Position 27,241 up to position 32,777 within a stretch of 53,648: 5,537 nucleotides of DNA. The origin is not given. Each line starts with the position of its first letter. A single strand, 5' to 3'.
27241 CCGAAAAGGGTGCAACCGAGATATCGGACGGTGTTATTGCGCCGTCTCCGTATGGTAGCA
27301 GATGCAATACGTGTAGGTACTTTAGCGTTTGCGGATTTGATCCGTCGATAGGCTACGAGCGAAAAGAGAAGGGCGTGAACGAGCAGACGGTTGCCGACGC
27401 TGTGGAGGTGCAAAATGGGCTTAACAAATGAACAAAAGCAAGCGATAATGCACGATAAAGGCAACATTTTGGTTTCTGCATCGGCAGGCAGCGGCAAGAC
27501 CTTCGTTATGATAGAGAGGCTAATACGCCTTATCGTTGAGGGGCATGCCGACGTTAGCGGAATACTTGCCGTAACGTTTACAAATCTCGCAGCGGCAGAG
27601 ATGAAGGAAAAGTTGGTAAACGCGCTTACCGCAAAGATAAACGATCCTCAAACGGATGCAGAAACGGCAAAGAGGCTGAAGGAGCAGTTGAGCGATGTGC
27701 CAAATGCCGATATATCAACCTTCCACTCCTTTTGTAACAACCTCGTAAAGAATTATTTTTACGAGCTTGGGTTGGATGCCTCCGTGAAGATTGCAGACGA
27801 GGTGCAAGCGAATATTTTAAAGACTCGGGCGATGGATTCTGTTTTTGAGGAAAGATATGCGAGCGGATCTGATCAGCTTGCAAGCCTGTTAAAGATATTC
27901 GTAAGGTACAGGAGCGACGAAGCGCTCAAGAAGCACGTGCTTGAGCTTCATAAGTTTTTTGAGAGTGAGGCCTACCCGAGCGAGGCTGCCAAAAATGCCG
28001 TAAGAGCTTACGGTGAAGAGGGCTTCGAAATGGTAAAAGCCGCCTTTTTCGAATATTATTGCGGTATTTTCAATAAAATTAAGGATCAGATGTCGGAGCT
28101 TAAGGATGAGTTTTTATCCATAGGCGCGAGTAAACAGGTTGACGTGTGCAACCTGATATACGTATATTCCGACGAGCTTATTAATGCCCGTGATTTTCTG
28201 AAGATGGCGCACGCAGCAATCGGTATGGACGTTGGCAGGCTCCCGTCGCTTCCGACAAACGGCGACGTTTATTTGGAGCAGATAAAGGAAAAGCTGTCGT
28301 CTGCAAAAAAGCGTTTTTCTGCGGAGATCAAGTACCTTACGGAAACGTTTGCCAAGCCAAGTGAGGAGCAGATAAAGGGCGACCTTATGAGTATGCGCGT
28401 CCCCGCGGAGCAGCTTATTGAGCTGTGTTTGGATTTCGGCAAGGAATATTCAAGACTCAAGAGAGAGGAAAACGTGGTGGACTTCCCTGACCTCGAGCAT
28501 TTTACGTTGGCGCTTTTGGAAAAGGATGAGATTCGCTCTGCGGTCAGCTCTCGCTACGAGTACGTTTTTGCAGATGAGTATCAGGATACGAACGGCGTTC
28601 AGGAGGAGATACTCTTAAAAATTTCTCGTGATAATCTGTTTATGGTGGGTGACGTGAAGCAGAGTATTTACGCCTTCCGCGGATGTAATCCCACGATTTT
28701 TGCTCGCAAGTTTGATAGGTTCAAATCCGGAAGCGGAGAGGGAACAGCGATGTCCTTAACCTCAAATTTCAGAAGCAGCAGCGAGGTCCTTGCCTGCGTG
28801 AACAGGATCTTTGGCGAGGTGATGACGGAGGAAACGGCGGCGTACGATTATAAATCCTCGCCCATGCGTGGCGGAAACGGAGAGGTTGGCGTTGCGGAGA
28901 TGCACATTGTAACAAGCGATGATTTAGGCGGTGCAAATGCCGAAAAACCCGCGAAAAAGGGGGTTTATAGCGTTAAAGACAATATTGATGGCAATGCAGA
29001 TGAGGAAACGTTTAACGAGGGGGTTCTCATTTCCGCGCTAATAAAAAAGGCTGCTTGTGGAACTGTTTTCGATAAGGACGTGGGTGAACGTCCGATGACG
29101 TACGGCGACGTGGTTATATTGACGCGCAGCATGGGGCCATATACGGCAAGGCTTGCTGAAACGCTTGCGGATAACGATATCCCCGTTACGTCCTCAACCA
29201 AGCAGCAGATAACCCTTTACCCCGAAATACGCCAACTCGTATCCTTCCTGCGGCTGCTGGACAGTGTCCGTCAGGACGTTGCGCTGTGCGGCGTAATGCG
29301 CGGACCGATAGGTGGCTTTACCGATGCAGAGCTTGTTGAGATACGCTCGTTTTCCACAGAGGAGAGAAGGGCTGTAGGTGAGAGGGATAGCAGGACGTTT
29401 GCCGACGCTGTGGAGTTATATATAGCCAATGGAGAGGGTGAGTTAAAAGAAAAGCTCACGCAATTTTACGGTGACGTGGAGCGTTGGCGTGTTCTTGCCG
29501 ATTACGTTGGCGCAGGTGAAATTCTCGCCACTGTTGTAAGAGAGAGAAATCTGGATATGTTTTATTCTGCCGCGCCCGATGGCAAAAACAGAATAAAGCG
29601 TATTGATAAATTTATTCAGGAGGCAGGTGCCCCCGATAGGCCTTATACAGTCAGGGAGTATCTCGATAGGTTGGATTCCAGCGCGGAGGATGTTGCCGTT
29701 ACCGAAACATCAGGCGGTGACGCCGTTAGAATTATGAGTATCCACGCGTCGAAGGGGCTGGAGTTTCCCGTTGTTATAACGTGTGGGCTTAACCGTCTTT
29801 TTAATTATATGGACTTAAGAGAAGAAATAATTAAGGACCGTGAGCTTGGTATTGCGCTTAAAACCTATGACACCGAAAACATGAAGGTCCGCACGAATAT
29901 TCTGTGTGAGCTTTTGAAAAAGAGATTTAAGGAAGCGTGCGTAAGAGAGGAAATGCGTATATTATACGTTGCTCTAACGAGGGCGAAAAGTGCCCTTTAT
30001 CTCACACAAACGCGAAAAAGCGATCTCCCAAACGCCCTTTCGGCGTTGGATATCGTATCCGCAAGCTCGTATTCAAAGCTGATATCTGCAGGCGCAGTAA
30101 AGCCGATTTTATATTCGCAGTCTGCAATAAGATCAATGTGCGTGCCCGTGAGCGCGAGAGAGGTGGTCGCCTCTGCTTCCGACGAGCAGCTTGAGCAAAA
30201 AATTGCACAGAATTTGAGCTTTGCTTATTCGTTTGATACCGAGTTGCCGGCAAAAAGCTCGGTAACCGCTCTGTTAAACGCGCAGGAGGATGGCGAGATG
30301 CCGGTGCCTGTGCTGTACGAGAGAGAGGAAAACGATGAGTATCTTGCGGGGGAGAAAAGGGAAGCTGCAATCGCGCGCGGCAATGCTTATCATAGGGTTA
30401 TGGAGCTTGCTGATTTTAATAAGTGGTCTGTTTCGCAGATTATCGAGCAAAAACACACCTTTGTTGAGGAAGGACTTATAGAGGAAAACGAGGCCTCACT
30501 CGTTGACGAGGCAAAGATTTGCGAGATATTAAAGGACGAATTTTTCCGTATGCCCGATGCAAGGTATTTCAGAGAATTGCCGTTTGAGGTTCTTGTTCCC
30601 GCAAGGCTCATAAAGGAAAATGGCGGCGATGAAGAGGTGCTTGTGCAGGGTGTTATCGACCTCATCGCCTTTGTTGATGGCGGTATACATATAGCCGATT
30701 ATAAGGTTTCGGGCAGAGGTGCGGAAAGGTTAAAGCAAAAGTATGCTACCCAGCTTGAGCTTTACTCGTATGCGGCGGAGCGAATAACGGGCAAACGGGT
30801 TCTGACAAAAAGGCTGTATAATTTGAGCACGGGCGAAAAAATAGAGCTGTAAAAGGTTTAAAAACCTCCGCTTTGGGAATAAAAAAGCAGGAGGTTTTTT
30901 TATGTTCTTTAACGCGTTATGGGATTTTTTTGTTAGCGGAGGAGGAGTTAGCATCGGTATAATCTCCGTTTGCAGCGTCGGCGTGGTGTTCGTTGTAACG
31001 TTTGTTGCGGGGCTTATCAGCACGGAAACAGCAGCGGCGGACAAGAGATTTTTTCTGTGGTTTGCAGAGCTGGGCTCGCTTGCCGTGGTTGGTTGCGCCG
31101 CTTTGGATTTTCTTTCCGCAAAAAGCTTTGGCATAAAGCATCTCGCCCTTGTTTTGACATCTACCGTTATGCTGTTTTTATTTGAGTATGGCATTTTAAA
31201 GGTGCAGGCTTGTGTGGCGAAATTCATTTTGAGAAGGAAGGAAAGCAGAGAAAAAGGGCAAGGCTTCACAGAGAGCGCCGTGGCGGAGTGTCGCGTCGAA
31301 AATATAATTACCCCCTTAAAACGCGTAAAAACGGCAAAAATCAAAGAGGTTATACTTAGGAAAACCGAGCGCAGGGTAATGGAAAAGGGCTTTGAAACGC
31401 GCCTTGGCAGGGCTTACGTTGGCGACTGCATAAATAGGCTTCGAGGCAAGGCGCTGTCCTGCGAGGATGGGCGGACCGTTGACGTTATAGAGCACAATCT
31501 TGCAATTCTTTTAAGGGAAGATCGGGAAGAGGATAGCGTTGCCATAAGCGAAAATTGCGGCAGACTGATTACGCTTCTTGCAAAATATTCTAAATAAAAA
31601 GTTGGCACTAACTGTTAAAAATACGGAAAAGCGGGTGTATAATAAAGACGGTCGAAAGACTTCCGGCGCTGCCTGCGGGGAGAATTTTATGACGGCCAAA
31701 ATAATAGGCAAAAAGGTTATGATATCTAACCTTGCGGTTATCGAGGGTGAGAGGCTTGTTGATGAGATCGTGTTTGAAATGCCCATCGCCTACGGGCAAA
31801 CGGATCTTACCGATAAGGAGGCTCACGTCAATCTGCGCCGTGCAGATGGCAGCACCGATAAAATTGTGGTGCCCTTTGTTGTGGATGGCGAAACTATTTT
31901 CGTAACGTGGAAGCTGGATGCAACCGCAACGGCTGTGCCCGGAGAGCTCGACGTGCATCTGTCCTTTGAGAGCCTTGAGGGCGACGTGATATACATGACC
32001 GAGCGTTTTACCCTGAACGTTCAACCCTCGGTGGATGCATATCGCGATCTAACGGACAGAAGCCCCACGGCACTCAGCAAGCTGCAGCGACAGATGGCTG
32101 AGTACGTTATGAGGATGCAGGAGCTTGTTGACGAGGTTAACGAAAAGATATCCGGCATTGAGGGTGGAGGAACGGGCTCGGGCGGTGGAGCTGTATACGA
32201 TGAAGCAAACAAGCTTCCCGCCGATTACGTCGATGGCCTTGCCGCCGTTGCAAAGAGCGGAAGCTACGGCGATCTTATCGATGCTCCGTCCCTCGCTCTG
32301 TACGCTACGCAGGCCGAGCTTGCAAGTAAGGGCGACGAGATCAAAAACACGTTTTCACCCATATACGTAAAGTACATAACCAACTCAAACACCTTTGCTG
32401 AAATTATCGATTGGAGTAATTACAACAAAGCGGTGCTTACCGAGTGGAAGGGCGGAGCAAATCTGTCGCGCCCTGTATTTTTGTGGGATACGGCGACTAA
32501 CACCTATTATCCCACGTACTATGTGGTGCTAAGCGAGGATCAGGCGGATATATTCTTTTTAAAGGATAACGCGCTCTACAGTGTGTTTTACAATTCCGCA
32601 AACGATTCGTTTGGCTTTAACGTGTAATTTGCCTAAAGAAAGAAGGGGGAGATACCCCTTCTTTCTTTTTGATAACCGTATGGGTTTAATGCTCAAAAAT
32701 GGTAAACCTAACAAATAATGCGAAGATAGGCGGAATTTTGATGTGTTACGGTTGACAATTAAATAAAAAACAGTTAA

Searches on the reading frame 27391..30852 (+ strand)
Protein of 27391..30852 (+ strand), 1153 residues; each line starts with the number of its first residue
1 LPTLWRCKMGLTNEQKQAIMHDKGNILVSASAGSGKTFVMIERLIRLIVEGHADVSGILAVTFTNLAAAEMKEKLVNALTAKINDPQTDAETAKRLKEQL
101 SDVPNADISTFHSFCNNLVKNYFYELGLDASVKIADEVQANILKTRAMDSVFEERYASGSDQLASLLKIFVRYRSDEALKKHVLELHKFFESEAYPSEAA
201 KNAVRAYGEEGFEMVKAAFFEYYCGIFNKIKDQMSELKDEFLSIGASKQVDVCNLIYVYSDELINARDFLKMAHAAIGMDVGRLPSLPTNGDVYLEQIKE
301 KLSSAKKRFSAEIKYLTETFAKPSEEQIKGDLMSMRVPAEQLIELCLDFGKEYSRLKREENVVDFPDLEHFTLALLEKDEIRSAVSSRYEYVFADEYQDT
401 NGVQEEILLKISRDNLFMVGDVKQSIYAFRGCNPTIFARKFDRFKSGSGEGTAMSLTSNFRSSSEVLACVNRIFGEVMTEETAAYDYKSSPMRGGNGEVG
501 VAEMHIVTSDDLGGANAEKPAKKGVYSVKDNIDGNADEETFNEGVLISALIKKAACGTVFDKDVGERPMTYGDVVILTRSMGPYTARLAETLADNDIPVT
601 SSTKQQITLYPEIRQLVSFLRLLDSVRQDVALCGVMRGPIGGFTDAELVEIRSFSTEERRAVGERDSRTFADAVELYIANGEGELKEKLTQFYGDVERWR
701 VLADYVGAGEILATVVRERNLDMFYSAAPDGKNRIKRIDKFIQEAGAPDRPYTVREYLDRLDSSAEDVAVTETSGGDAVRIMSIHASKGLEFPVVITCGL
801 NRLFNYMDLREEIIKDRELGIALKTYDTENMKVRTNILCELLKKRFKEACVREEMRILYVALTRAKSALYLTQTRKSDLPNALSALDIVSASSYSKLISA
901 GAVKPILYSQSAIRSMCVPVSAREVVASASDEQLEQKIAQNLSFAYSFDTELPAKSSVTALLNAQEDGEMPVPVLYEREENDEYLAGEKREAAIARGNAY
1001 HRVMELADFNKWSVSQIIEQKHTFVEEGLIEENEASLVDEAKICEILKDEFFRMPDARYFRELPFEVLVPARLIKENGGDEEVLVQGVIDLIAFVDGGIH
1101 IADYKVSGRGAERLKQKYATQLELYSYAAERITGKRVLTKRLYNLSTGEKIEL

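Call 38: search_protein_families(library=pfam, proteins=[window:27391-30852:+], max_evalue=0.1)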
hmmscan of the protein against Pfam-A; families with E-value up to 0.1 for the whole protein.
window:27391-30852:+ (1153 aa): 12 families
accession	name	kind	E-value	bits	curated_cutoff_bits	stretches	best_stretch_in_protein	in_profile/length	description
PF00580.27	UvrD-helicase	-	5.2e-61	207.1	23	1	11-442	1-268/271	UvrD/REP helicase N-terminal domain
PF13361.12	UvrD_C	-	6.8e-25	88.7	25.6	1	455-875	2-349/350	UvrD-like helicase C-terminal domain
PF13245.12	AAA_19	-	1e-15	58.5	25.1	1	15-430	1-134/134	AAA domain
PF12705.13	PDDEXK_1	-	5.5e-09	36.8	22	1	989-1134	31-174/247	PD-(D/E)XK nuclease superfamily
PF13538.12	UvrD_C_2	-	8.2e-09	35.6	27.4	2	779-801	2-24/52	UvrD-like helicase C-terminal domain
PF01443.25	Viral_helicase1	-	0.0001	22.6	21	0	383-431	52-103/228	Viral superfamily 1 RNA helicase core domain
PF00270.35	DEAD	-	0.0065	16.7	26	1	15-118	4-109/167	DEAD/DEAH box helicase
PF13191.12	AAA_16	-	0.019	15.9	32.6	1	17-108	18-110/167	AAA ATPase domain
PF13401.12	AAA_22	-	0.021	15.6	27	1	21-102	3-81/130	AAA domain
PF07516.18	SecA_SW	-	0.022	15.3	26.7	1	13-215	37-181/200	SecA Wing and Scaffold domain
PF04851.21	ResIII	-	0.026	14.9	22.5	1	15-118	15-114/164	Type III restriction enzyme, res subunit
PF13604.12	AAA_30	-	0.094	12.9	27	0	11-75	2-66/191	AAA domain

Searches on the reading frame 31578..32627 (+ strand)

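Call 38: search_protein_families(library=pfam, proteins=[window:31578-32627:+], max_evalue=0.1)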
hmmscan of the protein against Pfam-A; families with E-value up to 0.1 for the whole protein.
window:31578-32627:+ (349 aa): 2 families
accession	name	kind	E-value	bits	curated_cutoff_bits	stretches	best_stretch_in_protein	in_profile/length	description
PF14362.11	DUF4407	-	0.032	14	31.3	1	154-253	131-216/297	Domain of unknown function (DUF4407)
PF13754.12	Big_3_4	-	0.041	14.2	27.3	0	82-114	12-44/106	Domain of unknown function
